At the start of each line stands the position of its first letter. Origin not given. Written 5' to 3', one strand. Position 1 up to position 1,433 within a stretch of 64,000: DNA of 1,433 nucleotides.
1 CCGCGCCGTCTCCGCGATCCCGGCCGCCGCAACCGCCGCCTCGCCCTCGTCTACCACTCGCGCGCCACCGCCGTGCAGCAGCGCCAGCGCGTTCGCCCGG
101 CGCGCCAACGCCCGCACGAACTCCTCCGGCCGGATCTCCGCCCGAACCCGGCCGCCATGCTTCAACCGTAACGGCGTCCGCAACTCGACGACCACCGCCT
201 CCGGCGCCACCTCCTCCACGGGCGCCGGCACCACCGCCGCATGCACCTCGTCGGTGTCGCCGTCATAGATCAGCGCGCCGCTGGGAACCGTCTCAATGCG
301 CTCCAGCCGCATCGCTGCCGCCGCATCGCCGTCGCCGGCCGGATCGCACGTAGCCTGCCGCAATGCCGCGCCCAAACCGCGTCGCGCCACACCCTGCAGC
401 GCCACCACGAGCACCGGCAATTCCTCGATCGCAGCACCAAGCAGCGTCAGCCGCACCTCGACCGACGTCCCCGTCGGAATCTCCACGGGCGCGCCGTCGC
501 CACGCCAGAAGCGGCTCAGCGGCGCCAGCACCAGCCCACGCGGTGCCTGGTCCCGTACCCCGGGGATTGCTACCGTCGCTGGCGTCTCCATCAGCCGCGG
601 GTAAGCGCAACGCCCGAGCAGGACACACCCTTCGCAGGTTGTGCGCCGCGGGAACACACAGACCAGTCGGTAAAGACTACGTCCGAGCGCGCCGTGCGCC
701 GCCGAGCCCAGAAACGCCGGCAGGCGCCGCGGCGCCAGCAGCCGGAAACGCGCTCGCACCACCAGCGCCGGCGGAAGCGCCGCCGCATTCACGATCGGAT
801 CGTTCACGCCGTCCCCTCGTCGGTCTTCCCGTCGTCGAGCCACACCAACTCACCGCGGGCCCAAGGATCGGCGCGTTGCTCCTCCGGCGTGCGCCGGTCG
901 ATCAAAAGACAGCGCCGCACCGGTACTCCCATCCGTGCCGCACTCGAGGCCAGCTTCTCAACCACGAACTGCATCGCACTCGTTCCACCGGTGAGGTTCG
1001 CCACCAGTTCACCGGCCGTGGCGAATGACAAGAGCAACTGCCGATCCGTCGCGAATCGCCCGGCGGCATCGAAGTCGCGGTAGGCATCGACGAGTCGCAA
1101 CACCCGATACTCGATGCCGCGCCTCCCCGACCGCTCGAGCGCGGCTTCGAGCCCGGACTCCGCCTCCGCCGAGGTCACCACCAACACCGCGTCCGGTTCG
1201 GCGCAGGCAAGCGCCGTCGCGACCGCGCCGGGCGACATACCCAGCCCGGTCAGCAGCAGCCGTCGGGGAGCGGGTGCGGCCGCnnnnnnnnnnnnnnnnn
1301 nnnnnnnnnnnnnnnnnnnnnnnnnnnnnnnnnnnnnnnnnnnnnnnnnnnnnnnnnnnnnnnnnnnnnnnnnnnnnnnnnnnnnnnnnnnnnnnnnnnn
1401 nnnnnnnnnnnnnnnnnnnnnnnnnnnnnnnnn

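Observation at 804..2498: Csx1/Csm6-like effector looks like a single-chain pseudo-dimer: CARF - HEPN - HEPN - CARF, with two R-N-x3-H motifs.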

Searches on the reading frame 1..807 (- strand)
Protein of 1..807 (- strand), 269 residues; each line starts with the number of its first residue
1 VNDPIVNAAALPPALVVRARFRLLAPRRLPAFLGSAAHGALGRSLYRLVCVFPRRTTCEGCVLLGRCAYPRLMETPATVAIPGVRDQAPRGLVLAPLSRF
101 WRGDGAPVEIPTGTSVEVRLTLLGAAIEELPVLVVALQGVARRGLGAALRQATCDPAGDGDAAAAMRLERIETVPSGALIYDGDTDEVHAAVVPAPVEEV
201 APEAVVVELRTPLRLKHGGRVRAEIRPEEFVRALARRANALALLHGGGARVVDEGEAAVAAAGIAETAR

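Call 82: search_protein_families(library=pfam, proteins=[window:1-807:-], max_evalue=0.001)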
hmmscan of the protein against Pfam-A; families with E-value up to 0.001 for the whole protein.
window:1-807:- (269 aa): 0 families

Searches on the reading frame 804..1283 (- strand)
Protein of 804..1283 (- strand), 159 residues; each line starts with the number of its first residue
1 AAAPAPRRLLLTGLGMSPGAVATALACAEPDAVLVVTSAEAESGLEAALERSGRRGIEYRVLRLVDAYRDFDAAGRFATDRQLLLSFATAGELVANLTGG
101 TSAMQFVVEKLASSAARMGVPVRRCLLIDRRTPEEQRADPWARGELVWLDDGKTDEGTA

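Call 7: search_protein_families(library=padloc, proteins=[window:804-1265:-], max_evalue=10)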
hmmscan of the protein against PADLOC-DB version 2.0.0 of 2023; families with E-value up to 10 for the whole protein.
window:804-1265:- (153 aa): 18 families
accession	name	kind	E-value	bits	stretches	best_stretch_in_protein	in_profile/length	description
PDLC01839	CARF2--CARF_HEPN_CARF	-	1.1e-33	114.8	1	2-142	380-516/518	-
PDLC01840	CARF2--CARF_HEPN_CARF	-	4.3e-26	89.7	1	2-145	411-545/547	-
PDLC01838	CARF2--CARF_HEPN_CARF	-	4.8e-21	73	1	2-143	384-521/522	-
PDLC01069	Can1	-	8.5e-06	22.9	1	3-112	255-362/556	CARF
PDLC01794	CARF1--CARF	-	0.00015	19.6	1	4-100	5-105/168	-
PDLC01798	CARF1--CARF_HEPN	-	0.00047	17.3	1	2-99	2-97/396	-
PDLC01887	CARF4--CARF_PDDEXK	-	0.00093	16.8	1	39-108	42-102/285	-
PDLC01879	CARF3--CARF_TM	-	0.0012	16.6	1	2-100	19-118/222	-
PDLC01802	CARF1--CARF_HEPN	-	0.004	14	1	2-103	3-102/388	-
PDLC01880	CARF4--CARF_PDDEXK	-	0.0063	13.9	1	22-108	23-105/364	-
PDLC01315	Csx1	-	0.0077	13.4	1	16-99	4-77/329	CAS-III; associated_signaling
PDLC01945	CARF8--CARF_TM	-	0.011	13.3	1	22-132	122-229/241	-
PDLC01872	CARF3--CARF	-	0.015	13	1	87-116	80-106/209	-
PDLC01639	Csx1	-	0.02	12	1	15-106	3-89/361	CAS-III; associated_signaling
PDLC01995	RtcR_PspF2--CARF_AAA_HTH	-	0.027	11.6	1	12-109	20-116/481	-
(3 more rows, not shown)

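Call 29: search_solved_structures(query=A2, max_evalue=10, show_alignments=3)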
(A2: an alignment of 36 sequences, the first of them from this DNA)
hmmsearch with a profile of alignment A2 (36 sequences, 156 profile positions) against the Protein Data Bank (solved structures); distinct sequences matched with E-value up to 10: 14.
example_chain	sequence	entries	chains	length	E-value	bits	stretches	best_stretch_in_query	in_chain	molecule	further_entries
6sce_A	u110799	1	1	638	0.0033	20.4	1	17-102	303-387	Uncharacterized protein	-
8bao_A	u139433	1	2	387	0.023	17.7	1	6-109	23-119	DUF1887 family protein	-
3fyq_A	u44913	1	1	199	0.083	15.9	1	23-115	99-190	CG6831-PA (Talin)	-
7dko_A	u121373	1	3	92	0.24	14.4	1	20-99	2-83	de novo designed protein AM2M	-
4u39_A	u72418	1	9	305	0.49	13.4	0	74-110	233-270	Cell division protein FtsZ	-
8z4i_A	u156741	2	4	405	0.54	13.2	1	7-111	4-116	CARF-domain cantaining dual-activated nuclease | CARF-domain containing dual-activated nuclease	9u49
2rhh_A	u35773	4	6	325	0.62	13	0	74-109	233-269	Cell Division Protein ftsZ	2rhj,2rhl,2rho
8k8i_A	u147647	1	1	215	0.63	13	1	7-119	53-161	De novo design protein -N14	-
1v5y_A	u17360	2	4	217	0.63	13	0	122-154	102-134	Major NAD(P)H-flavin oxidoreductase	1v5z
1vfr_A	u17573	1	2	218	0.64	13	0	122-154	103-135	NAD(P)H:FMN OXIDOREDUCTASE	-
7ktr_C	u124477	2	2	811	0.78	12.7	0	67-107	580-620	Isoform 3 of Transcription factor SPT20 homolog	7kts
7bdv_A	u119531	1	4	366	1.4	11.9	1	25-104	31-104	Can2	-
6wxw_A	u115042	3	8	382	1.8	11.6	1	71-104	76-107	Card1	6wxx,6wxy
6xl1_A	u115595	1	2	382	1.8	11.6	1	71-104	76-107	Card1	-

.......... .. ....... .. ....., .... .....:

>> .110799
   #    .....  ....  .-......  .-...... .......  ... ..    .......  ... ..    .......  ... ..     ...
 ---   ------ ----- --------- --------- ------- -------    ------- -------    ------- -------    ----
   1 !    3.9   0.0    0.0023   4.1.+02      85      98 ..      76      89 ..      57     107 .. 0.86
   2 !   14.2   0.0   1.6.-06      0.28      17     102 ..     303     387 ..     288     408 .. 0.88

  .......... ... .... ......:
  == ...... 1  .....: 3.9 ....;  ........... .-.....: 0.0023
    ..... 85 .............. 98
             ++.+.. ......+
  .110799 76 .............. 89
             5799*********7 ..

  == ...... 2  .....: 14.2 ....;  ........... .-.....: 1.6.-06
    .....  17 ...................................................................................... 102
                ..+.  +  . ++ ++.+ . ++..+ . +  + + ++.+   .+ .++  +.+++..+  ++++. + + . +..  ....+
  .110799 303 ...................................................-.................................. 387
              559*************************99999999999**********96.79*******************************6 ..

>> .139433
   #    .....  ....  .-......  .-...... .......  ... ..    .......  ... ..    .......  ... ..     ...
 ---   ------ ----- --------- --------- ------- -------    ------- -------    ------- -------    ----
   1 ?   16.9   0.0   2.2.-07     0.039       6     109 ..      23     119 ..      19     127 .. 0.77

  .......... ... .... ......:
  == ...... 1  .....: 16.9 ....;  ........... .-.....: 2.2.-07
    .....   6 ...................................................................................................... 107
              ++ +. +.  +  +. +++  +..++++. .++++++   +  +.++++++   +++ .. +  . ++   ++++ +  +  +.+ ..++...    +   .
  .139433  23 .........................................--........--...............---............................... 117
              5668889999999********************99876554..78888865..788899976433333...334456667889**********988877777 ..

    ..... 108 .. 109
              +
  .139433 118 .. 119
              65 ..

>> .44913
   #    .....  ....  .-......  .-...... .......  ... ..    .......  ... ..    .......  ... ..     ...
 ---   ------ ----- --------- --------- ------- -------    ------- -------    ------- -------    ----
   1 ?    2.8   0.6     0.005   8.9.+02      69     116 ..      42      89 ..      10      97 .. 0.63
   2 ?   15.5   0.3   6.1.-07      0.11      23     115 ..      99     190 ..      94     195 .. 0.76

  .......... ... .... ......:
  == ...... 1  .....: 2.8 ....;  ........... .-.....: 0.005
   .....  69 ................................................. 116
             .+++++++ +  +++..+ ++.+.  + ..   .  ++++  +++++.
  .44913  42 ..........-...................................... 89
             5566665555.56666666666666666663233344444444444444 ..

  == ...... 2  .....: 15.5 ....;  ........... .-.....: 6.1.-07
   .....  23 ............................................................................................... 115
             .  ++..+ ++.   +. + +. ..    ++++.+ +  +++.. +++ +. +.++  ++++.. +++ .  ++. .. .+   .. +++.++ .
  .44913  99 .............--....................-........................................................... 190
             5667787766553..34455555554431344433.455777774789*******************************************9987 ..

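Call 34: predict_structure(alignment_id=A2)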
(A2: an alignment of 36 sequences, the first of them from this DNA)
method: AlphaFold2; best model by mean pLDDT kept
length: 157 residues; sequences in the alignment: 36
mean_pLDDT: 91.9   pTM: 0.87
mean pLDDT of the five models: 91.9, 91.5, 91.5, 90.2, 90.1
residues with pLDDT >= 90: 135; 70-90: 12; 50-70: 4; < 50: 6
segments of 3 or more residues with pLDDT < 50: 152-157
pLDDT, mean of each block of 10 residues (from residue 1): 87 94 95 98 95 96 98 96 95 96 98 96 93 90 86 43
secondary structure, 60 per line:
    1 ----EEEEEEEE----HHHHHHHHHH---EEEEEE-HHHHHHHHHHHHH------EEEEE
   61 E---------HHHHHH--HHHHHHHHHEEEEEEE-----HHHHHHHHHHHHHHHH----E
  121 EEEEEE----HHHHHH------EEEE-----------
elements in order: E5-12 H17-26 E30-35 H37-49 E56-61 H71-76 H79-87 E88-94 H100-115 E120-126 H131-136 E143-146

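Call 37: fold_search(model_id=the predicted structure, library=pdb)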
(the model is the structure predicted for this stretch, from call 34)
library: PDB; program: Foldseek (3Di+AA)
matches with E <= 10: 1881; with E <= 0.001: 39
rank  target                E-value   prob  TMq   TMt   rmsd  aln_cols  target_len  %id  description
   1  8t65_A                8.5e-07  1.00  0.61  0.62   4.3       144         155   20  cA4 bound Cam1 (released 2024-01-10)
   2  8jbb_A                9.6e-07  1.00  0.69  0.26   4.1       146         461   22  Crystal Structure of the Csm6 from Thermus thermophilus HB8 in complex with A2>p (released 2023-12-13)
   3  8jbc_B                1.2e-06  1.00  0.65  0.25   5.2       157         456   19  Crystal Structure of the Csm6 K137A mutant from Thermus thermophilus HB8 in its apo form (released 2023-12-13)
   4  5fsh_B                1.4e-06  1.00  0.66  0.26   4.8       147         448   20  Crystal structure of Thermus thermophilus Csm6 (released 2016-01-27)
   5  8jbb_B                2.0e-06  1.00  0.69  0.26   4.5       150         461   22  Crystal Structure of the Csm6 from Thermus thermophilus HB8 in complex with A2>p (released 2023-12-13)
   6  8t66_A                2.0e-06  1.00  0.64  0.65   5.1       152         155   18  cA6 bound Cam1 (released 2024-01-10)
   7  8jbc_A                2.3e-06  1.00  0.68  0.25   4.7       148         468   22  Crystal Structure of the Csm6 K137A mutant from Thermus thermophilus HB8 in its apo form (released 2023-12-13)
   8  8t65_B                3.3e-06  1.00  0.62  0.64   4.0       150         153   20  cA4 bound Cam1 (released 2024-01-10)
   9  8t66_B                3.6e-06  1.00  0.61  0.62   4.0       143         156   21  cA6 bound Cam1 (released 2024-01-10)
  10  8jh1_B                4.0e-06  1.00  0.69  0.26   4.5       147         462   22  Crystal Structure of the Csm6 Y161A mutant from Thermus thermophilus HB8 in complex with cyclic-tetraadenylate (cA4) (released 2023-12-13)
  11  8t64_D                4.3e-06  1.00  0.54  0.60   4.0       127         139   24  Apo Cam1(42-206) (released 2024-01-10)
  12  8t64_B                4.9e-06  1.00  0.53  0.63   6.6       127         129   24  Apo Cam1(42-206) (released 2024-01-10)
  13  5fsh_A                5.5e-06  1.00  0.67  0.26   4.8       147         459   22  Crystal structure of Thermus thermophilus Csm6 (released 2016-01-27)
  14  8jh1_A                6.7e-06  1.00  0.68  0.26   4.7       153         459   22  Crystal Structure of the Csm6 Y161A mutant from Thermus thermophilus HB8 in complex with cyclic-tetraadenylate (cA4) (released 2023-12-13)
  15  8t64_A                6.7e-06  1.00  0.55  0.64   6.0       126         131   24  Apo Cam1(42-206) (released 2024-01-10)
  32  6sce_A                2.2e-04  1.00  0.54  0.16   3.7       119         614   24  Structure of a Type III CRISPR defence DNA nuclease activated by cyclic oligoadenylate (released 2020-02-19)
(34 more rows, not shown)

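Call 45: search_protein_families(library=pfam, proteins=[window:804-1283:-], max_evalue=10)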
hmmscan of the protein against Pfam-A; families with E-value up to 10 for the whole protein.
window:804-1283:- (159 aa): 1 family
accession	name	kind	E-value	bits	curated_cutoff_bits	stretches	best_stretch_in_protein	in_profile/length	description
PF00582.32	Usp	-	0.097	13.7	24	1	33-80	5-54/141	Universal stress protein family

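Call 55: search_protein_families(library=ncbifam, proteins=[window:804-1283:-], max_evalue=10)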
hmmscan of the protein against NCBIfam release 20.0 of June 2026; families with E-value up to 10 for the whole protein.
window:804-1283:- (159 aa): 1 family
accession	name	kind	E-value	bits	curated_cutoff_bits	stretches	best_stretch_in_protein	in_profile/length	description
TIGR02710.1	TIGR02710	equivalog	0.0013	17.7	83.9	1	22-110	4-91/384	TIGR02710 family CRISPR-associated CARF protein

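Call 64: search_protein_representatives(alignment_id=A2)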
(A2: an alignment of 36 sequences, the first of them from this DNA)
Query: 36 sequences, 156 profile positions. Proteins with E-value up to 0.001 (for the whole library): 555; up to 1e-10: 476; up to 1e-30: 327. The best 150 are listed.
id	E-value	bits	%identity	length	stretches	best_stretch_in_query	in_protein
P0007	1.6e-60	219.6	-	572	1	3-151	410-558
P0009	3.5e-60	218.5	-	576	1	5-155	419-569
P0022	6.3e-59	214.5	-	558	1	4-154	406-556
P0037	1.3e-57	210.2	-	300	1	3-153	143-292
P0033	2.2e-56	206.2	-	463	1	3-152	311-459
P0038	3.3e-56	205.6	-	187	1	4-149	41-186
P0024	1.4e-55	203.6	-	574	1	3-154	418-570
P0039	1.7e-55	203.3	-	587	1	4-152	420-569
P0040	3.1e-55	202.5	-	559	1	4-150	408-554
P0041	4.1e-55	202.1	-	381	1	2-151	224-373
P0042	5.2e-55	201.7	-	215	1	4-151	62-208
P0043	5.5e-55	201.7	-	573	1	4-152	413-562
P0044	7.7e-55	201.2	-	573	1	3-154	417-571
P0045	1.4e-54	200.4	-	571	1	3-153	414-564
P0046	5.1e-54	198.5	-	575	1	5-150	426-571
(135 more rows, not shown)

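Call 65: find_related_loci(query=A2, collection=viral_contigs, flank=5000)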
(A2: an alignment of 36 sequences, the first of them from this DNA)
Query A2 (157 aa) in viral_contigs; peptide patterns used: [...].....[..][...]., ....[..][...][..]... (x = any residue, [..] = any of these).
57 stretches matched a pattern, but none encodes a relative of the query by tblastn (E <= 1e-3).

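Call 69: fold_search(model_id=the predicted structure, library=viral)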
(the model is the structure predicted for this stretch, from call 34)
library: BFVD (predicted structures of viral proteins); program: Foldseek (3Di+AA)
matches with E <= 10: 1144; with E <= 0.001: 0
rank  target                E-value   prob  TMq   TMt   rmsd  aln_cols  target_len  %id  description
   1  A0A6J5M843            1.4e-03  0.99  0.45  0.47   6.0       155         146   15  Uncharacterized protein [uncultured Caudovirales phage]
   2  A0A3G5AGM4            1.8e-03  1.00  0.43  0.41   5.7       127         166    7  DUF2493 domain-containing protein [Solumvirus sp.]
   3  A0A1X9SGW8            2.3e-03  0.99  0.42  0.33   5.1       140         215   12  (no name in the UniProt tables at hand)
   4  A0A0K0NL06            3.0e-03  0.97  0.38  0.39   6.5       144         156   14  YspA cpYpsA-related SLOG domain-containing protein [Gordonia phage GMA3]
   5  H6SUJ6                3.2e-03  0.99  0.48  0.41   6.5       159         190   11  LmbE-like protein [Campylobacter virus IBB35]
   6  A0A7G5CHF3            3.4e-03  0.87  0.33  0.30   7.6       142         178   13  (no name in the UniProt tables at hand)
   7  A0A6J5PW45            4.1e-03  0.93  0.36  0.17   7.1       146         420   11  HAD-like domain containing protein [uncultured Caudovirales phage]
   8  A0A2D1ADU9            4.7e-03  0.93  0.39  0.40   6.3       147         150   14  Uncharacterized protein [Rhodococcus phage Trina]
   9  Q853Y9                6.0e-03  0.98  0.42  0.42   5.8       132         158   16  YspA cpYpsA-related SLOG domain-containing protein [Mycobacterium phage Omega]
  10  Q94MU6                6.4e-03  0.97  0.46  0.46   5.7       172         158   14  p23 [Myxococcus phage Mx8]
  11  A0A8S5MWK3            7.7e-03  0.84  0.37  0.37   7.1       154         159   16  Uncharacterized protein [Myoviridae sp. ct3wi9]
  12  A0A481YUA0            8.7e-03  0.93  0.40  0.08   5.7       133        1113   12  mRNA capping enzyme with OTU-like cysteine protease [Marseillevirus LCMAC102]
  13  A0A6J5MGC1            1.1e-02  0.80  0.35  0.39   8.2       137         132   12  Uncharacterized protein [uncultured Caudovirales phage]
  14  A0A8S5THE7            1.1e-02  0.69  0.35  0.27   6.8       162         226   13  ADP-heptose:LPS heptosyltransferase (Fragment) [Myoviridae sp. ctMnh10]
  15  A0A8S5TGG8            1.3e-02  0.91  0.46  0.26   5.9       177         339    7  Uncharacterized protein [Myoviridae sp. ctIty1]
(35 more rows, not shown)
